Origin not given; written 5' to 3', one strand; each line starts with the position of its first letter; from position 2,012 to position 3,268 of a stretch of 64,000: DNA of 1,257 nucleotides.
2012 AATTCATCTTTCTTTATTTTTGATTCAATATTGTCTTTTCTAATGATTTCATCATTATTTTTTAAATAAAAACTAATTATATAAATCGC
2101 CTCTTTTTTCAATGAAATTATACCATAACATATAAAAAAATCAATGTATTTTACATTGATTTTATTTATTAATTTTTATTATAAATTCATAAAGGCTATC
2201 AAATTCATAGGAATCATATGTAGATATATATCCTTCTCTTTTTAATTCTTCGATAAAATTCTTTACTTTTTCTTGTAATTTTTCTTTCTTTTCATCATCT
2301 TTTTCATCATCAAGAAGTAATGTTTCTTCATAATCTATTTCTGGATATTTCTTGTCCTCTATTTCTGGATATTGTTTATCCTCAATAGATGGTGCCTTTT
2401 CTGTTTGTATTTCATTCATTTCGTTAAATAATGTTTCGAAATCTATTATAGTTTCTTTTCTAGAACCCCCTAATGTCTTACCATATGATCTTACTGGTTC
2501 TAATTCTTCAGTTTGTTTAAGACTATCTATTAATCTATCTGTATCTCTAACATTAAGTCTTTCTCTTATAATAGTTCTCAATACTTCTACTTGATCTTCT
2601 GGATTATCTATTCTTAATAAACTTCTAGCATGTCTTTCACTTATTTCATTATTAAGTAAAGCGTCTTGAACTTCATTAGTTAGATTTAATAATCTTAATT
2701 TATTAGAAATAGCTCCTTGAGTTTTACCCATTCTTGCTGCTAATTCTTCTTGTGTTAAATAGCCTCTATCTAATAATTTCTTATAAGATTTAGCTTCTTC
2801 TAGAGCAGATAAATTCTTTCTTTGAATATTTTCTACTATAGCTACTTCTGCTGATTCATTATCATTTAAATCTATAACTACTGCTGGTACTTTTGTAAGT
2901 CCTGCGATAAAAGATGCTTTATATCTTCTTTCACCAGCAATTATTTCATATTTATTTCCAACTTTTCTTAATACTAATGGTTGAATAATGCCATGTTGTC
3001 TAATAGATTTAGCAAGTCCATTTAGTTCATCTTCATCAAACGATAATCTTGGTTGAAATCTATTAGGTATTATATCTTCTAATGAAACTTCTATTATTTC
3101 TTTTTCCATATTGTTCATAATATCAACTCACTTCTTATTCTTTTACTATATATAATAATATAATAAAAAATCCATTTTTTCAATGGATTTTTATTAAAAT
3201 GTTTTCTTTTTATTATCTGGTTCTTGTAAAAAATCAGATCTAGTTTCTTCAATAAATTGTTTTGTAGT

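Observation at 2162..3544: The only ParB-family gene here is Noc-like, lacks the N-terminal membrane-targeting segment, and has no soj/spo0J partners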

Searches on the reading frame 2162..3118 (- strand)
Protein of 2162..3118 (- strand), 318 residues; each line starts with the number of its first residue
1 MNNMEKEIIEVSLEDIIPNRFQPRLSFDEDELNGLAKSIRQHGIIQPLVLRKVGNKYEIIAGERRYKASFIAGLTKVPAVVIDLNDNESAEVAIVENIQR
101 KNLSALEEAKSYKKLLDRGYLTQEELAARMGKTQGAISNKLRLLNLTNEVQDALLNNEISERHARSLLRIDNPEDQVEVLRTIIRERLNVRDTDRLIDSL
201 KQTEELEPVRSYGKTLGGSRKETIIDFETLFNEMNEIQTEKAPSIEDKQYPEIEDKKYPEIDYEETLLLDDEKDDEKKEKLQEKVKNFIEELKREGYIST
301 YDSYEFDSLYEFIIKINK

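Call 5: search_protein_families(library=ncbifam, proteins=[window:2162-3118:-], max_evalue=0.01)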
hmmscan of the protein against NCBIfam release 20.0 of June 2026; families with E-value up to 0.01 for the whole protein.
window:2162-3118:- (318 aa): 8 families
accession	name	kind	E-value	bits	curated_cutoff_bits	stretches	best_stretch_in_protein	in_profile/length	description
TIGR04285.1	nucleoid_noc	exception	1.6e-81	273.4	315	1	7-238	1-230/255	nucleoid occlusion protein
TIGR00180.1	parB_part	domain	1.1e-49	168.7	58.45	1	4-184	1-186/186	ParB/RepB/Spo0J family partition protein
TIGR03734.1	PRTRC_parB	hypoth_equivalog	7e-35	120.6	278.6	1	22-200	7-189/555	PRTRC system ParB family protein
TIGR03454.1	partition_RepB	equivalog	1.1e-16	61.1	201.5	1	6-142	62-199/325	plasmid partitioning protein RepB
NF010406.0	PRK13832.1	subfamily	2e-13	49.8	640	1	33-179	30-178/578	plasmid partitioning protein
NF010440.0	PRK13866.1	equivalog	7.5e-07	28.6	522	1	22-122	79-182/336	plasmid partitioning protein RepB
NF053625.1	SerKinSerKArch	equivalog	0.00015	21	380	1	26-89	29-95/244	ADP-dependent L-serine kinase SerK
NF010252.0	PRK13698.1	equivalog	0.005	15.8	274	1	28-117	85-172/323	ParB/RepB/Spo0J family plasmid partition protein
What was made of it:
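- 2162..3118 (-): Noc-like ParB-family gene, 318 aa (stop codon 2162-2164). NCBIfam nucleoid_noc 273 bits, below the cutoff of 315 (call 5).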

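Call 6: search_protein_families(library=pfam, proteins=[window:2162-3118:-], max_evalue=0.01)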
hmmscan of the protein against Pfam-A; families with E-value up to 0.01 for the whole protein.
window:2162-3118:- (318 aa): 3 families
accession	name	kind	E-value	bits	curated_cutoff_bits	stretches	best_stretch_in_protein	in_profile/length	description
PF17762.8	HTH_ParB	-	5.6e-33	113.6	22.6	1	101-201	1-101/102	ParB HTH domain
PF02195.25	ParB_N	-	4.5e-32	110.4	26.3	1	7-99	2-95/95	ParB N-terminal domain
PF01381.28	HTH_3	-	0.003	18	23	1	113-139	2-28/55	Helix-turn-helix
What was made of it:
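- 2162..3118 (-): Pfam ParB_N and HTH_ParB (call 6).
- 2822..3100 (-): N-terminal CTPase-fold domain (residues 7-99), with PNRFQPR, GERRYK and ENIQR motifs. Pfam PF02195 covers residues 7-99 (call 6).
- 2516..2818 (-): Helix-turn-helix DNA-binding domain (residues 101-201). Specificity positions are Q134, K140, N145 and R162, equivalent to Q173, K179, N184 and R201 in Caulobacter ParB numbering. Pfam PF17762 (call 6).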

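Call 7: search_solved_structures(query=window:2162-3118:-, show_alignments=4)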
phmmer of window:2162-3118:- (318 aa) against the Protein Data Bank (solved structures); distinct sequences matched with E-value up to 0.001: 13.
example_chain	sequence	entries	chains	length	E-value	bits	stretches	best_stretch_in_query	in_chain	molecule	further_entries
7ng0_A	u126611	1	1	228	6.6e-58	199.5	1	7-208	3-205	Nucleoid occlusion protein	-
7nfu_A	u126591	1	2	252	1.1e-57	198.8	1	6-208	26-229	Nucleoid occlusion protein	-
7ol9_A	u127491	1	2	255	1.1e-53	185.7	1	5-205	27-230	Nucleoid occlusion protein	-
1vz0_A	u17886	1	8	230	2.2e-49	171.5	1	8-201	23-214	Chromosome-partitioning protein Spo0J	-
6sdk_A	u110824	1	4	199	2.4e-46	161.6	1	8-202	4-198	Stage 0 sporulation protein J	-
7bnk_A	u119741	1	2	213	1.3e-45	159.1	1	8-202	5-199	ParB family protein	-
4umk_A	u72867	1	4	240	6.6e-45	156.9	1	7-201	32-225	PROBABLE CHROMOSOME-PARTITIONING PROTEIN PARB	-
7o0n_A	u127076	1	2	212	8.5e-45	156.5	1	8-202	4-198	ParB family protein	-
7bnr_A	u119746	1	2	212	8.9e-45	156.4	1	8-202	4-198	ParB family protein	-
6t1f_A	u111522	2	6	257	7.7e-37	130.4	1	12-197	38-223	Chromosome-partitioning protein ParB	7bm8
6y93_A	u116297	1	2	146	2.8e-28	102.3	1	88-205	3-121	Nucleoid occlusion protein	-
6s6h_A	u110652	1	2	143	6.1e-18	68.4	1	91-197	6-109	Chromosome-partitioning protein ParB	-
8qa8_A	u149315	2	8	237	3e-09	39.9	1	11-159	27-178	Transcriptional repressor protein KorB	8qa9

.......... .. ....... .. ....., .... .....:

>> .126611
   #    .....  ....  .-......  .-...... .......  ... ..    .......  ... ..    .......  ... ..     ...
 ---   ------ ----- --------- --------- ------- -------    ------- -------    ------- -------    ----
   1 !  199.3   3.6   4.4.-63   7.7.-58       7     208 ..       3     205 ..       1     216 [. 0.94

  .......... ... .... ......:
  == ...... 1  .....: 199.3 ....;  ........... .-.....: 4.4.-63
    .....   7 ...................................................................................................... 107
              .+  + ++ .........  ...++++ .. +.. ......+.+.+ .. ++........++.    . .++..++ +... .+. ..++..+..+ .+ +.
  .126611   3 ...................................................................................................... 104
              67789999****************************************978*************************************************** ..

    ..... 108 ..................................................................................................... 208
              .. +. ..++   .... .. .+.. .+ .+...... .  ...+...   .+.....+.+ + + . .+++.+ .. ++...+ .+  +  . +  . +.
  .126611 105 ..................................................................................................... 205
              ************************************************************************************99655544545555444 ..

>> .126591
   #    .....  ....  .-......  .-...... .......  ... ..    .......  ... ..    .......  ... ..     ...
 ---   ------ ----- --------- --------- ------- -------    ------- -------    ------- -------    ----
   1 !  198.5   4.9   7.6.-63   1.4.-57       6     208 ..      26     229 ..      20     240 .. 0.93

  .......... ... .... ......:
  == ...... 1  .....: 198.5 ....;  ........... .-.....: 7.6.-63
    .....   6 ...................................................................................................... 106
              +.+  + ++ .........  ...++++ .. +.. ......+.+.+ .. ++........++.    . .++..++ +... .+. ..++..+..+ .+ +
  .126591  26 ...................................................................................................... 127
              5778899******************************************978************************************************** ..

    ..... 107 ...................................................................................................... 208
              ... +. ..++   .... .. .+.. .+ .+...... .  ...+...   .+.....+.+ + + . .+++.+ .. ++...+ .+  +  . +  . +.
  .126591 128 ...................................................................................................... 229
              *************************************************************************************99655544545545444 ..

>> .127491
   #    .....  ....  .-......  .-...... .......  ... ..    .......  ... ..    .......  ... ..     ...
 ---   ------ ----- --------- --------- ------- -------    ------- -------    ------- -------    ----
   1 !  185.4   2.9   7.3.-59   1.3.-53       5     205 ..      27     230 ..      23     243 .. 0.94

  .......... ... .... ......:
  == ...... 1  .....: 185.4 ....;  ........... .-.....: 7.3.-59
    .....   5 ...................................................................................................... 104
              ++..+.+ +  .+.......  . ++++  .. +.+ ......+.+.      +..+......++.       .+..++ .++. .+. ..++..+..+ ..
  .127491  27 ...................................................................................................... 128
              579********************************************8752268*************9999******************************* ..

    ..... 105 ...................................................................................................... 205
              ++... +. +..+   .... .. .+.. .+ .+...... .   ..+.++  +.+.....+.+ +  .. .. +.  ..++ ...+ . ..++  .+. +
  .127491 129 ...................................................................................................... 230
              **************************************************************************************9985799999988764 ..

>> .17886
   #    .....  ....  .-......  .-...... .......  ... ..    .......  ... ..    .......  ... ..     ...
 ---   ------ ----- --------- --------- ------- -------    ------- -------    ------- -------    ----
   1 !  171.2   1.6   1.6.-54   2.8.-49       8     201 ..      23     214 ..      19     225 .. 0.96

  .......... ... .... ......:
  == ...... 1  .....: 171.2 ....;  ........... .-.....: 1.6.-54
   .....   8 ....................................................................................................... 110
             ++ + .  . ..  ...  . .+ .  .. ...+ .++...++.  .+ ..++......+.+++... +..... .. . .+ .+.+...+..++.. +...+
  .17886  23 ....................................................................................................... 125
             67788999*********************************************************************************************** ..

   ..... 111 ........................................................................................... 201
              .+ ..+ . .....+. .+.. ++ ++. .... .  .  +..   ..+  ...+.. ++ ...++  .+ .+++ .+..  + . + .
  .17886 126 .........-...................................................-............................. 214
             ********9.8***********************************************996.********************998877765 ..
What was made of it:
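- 2162..3118 (-): Best solved-structure matches are Noc 7ng0/7nfu at 199 bits (call 7).
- Closest known: Engineered N-terminal truncations of Noc. Same: 7NG0 is its top solved-structure match, aligned from chain residue 3 (call 7).
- Closest known: Orphan ParB-like CTP clamps with non-segregation roles. Same: KorB is a weak solved-structure match (call 7).
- The best solved-structure matches are Noc at 199 bits, against 162-171 for Spo0J (call 7).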

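Call 14: find_homologous_proteins(query=window:2162-3118:-, max_evalue=1e-20)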
Query window:2162-3118:- (318 aa): 8000 proteins with E <= 1e-20 among 8000 candidates; the best 120 are listed.
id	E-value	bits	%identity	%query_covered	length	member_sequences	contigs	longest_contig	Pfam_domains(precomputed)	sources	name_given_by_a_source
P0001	2.6e-195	665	100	100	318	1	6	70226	PF17762.9,PF02195.27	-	-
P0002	2.3e-193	659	99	100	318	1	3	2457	PF17762.9,PF02195.27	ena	-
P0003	4.4e-193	658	100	99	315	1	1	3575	PF17762.9,PF02195.27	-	-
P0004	8.9e-193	657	99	100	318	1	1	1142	PF17762.9,PF02195.27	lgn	-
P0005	9.8e-193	657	99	100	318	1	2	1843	PF17762.9,PF02195.27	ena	-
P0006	1.2e-192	657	99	100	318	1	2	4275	PF17762.9,PF02195.27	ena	-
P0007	2.3e-192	656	99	100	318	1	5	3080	PF17762.9,PF02195.27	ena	-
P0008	5.0e-192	655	99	100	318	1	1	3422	PF17762.9,PF02195.27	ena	-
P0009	1.3e-191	653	98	100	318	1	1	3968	PF17762.9,PF02195.27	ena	-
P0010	5.6e-186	635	98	97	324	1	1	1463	PF17762.9,PF02195.27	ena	-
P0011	1.8e-184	630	94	100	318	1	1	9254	PF17762.9,PF02195.27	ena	-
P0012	1.6e-181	620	93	100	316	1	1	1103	PF17762.9,PF02195.27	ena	-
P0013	4.0e-176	602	91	100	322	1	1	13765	PF17762.9,PF02195.27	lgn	-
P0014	1.1e-164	565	86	100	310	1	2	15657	PF17762.9,PF02195.27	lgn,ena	-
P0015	3.8e-164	563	86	100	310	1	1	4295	PF17762.9,PF02195.27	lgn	-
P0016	2.0e-163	561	86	100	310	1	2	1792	PF17762.9,PF02195.27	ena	-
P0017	3.3e-163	560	85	100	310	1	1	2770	PF17762.9,PF02195.27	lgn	-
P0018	4.0e-163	560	85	100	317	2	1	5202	PF17762.9,PF02195.27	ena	-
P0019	4.0e-163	560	85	100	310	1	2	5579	PF17762.9,PF02195.27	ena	-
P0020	4.3e-163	560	85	100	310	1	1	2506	PF17762.9,PF02195.27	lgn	-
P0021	6.0e-163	559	85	100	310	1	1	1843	PF17762.9,PF02195.27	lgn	-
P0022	8.0e-163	559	85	100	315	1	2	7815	PF17762.9,PF02195.27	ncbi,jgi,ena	-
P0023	1.3e-162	558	85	100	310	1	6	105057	PF17762.9,PF02195.27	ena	-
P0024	5.2e-162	556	85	100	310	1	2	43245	PF17762.9,PF02195.27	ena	-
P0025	6.0e-162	556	85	100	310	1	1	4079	PF17762.9,PF02195.27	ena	-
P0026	6.5e-162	556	84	100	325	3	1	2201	PF17762.9,PF02195.27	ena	-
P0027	1.8e-161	554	86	100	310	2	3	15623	PF17762.9,PF02195.27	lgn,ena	-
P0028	2.7e-161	554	85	100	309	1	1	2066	PF17762.9,PF02195.27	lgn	-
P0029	2.6e-159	547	84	100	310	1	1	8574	PF17762.9,PF02195.27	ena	-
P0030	3.5e-159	547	84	100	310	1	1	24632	PF17762.9,PF02195.27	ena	-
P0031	5.2e-159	546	84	100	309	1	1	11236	PF17762.9,PF02195.27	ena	-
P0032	6.3e-159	546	87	100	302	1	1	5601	PF17762.9,PF02195.27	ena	-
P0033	6.7e-159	546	85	100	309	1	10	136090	PF17762.9,PF02195.27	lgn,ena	-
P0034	1.1e-158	545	84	100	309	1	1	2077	PF17762.9,PF02195.27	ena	-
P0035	1.6e-158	545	84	100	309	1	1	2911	PF17762.9,PF02195.27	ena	-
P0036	2.1e-158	544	84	100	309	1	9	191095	PF17762.9,PF02195.27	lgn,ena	-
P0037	1.3e-157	542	83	100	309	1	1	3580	PF17762.9,PF02195.27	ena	-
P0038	3.0e-157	540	83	100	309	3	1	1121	PF17762.9,PF02195.27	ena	-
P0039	3.7e-157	540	83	100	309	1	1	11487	PF17762.9,PF02195.27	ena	-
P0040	8.9e-157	539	83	100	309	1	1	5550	PF17762.9,PF02195.27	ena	-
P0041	1.4e-156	538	86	100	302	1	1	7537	PF17762.9,PF02195.27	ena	-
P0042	1.5e-156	538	83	100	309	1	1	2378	PF17762.9,PF02195.27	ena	-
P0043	1.9e-156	538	83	100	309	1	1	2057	PF17762.9,PF02195.27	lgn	-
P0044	3.1e-156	537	84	100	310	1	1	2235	PF17762.9,PF02195.27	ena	-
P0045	3.6e-156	537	83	100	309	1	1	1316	PF17762.9,PF02195.27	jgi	jgi:ParB family chromosome partitioning protein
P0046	5.4e-156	536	83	100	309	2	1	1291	PF17762.9,PF02195.27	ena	-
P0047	6.4e-156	536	82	100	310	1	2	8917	PF17762.9,PF02195.27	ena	-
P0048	6.7e-156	536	83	100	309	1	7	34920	PF17762.9,PF02195.27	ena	-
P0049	6.8e-156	536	83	100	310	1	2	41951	PF17762.9,PF02195.27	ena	-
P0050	7.8e-156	536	83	100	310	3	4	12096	PF17762.9,PF02195.27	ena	-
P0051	1.5e-155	535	83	100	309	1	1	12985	PF17762.9,PF02195.27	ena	-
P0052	2.6e-155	534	82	100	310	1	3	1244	PF17762.9,PF02195.27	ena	-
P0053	3.7e-155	533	82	100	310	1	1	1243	PF17762.9,PF02195.27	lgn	-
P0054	7.1e-155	533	82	100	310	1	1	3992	PF17762.9,PF02195.27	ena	-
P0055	7.3e-155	533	85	100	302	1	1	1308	PF17762.9,PF02195.27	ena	-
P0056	1.7e-154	531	81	100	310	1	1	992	PF17762.9,PF02195.27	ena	-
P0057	2.0e-154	531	82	100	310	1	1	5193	PF17762.9,PF02195.27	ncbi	-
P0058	3.6e-154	530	82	100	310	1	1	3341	PF17762.9,PF02195.27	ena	-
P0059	6.7e-154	529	82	100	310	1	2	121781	PF17762.9,PF02195.27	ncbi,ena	-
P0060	2.4e-153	528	81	100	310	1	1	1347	PF17762.9,PF02195.27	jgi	jgi:ParB family chromosome partitioning protein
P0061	2.5e-153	528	82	100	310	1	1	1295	PF17762.9,PF02195.27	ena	-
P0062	7.3e-153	526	84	100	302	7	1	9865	PF17762.9,PF02195.27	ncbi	-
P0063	2.2e-151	521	80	99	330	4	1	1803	PF17762.9,PF02195.27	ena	-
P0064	5.9e-151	520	81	100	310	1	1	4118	PF17762.9,PF02195.27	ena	-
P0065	9.4e-150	516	79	100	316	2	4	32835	PF17762.9,PF02195.27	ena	-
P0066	1.1e-149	516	79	100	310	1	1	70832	PF17762.9,PF02195.27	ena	-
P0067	2.6e-149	514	83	100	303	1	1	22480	PF17762.9,PF02195.27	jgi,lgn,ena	-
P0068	5.5e-149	513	80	100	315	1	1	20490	PF17762.9,PF02195.27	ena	-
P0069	8.0e-148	509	79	100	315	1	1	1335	PF17762.9,PF02195.27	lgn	-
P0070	1.1e-147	509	79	100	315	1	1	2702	PF17762.9,PF02195.27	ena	-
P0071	2.7e-147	508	79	100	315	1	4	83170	PF17762.9,PF02195.27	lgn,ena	-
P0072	4.8e-147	507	81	100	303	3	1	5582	PF17762.9,PF02195.27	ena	-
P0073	5.9e-147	507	79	100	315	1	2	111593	PF17762.9,PF02195.27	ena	-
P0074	8.9e-147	506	80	100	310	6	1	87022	PF17762.9,PF02195.27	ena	-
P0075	1.0e-146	506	79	100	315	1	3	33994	PF17762.9,PF02195.27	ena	-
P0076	6.0e-145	500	78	100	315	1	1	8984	PF17762.9,PF02195.27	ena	-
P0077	5.7e-143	493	78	100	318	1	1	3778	PF17762.9,PF02195.27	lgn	-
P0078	8.8e-143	493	78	100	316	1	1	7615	PF17762.9,PF02195.27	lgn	-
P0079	1.1e-142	493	78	100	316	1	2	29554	PF17762.9,PF02195.27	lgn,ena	-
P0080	1.2e-142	492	78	100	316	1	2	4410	PF17762.9,PF02195.27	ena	-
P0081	1.4e-142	492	78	100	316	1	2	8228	PF17762.9,PF02195.27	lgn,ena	-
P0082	2.4e-142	491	75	100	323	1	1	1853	PF17762.9,PF02195.27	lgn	-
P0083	4.2e-142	491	77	100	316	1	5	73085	PF17762.9,PF02195.27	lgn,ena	-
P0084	9.0e-142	490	74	100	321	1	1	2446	PF17762.9,PF02195.27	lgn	-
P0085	1.3e-141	489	79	100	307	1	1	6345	PF17762.9,PF02195.27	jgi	-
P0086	1.7e-141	489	74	100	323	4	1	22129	PF17762.9,PF02195.27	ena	-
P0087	3.4e-141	488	75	100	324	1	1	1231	PF17762.9,PF02195.27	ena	-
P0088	3.8e-141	488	75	100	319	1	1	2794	PF17762.9,PF02195.27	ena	-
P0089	7.5e-141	487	74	100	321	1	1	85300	PF17762.9,PF02195.27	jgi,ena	-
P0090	1.2e-140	486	75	100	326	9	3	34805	PF17762.9,PF02195.27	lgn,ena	-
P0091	1.6e-140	486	74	100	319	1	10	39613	PF17762.9,PF02195.27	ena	-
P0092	2.0e-140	485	76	100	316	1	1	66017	PF17762.9,PF02195.27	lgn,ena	-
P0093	2.1e-140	485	75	100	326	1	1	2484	PF17762.9,PF02195.27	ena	-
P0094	2.7e-140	485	74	100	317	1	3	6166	PF17762.9,PF02195.27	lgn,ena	-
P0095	2.8e-140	485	77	100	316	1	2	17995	PF17762.9,PF02195.27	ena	-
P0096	3.5e-140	484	73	100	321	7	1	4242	PF17762.9,PF02195.27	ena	-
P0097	3.6e-140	484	76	100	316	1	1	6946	PF17762.9,PF02195.27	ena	-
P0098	3.8e-140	484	75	100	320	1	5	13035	PF17762.9,PF02195.27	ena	-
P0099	4.9e-140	484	73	100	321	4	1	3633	PF17762.9,PF02195.27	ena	-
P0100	5.4e-140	484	76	100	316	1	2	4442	PF17762.9,PF02195.27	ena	-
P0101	7.4e-140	483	76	100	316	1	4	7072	PF17762.9,PF02195.27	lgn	-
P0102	7.4e-140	483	74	100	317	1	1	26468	PF17762.9,PF02195.27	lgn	-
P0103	7.5e-140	483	73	100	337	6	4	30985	PF17762.9,PF02195.27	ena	-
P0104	1.5e-139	482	76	100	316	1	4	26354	PF17762.9,PF02195.27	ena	-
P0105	1.8e-139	482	76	100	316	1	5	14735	PF17762.9,PF02195.27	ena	-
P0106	2.3e-139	482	76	100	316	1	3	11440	PF17762.9,PF02195.27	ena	-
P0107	4.7e-139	481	73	100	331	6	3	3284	PF17762.9,PF02195.27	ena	-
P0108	6.1e-139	480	74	100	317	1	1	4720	PF17762.9,PF02195.27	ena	-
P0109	1.4e-138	479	75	100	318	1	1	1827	PF17762.9,PF02195.27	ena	-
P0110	1.4e-138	479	71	100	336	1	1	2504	PF17762.9,PF02195.27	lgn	-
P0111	2.0e-138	479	71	100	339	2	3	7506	PF17762.9,PF02195.27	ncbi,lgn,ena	-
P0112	3.0e-138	478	72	100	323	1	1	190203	PF17762.9,PF02195.27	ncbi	-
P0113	4.4e-138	477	75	100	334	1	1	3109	PF17762.9,PF02195.27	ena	-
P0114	3.2e-136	471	74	100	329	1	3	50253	PF17762.9,PF02195.27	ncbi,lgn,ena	-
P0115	5.5e-136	471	71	100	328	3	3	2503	PF17762.9,PF02195.27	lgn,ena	-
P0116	1.0e-135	470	74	100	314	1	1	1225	PF17762.9,PF02195.27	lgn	-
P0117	1.4e-134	466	73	100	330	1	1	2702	PF17762.9,PF02195.27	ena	-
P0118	2.2e-134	465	71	100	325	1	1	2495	PF17762.9,PF02195.27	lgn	-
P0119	6.5e-133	461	71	100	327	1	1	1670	PF17762.9,PF02195.27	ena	-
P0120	1.1e-132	460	72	100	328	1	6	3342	PF17762.9,PF02195.27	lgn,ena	-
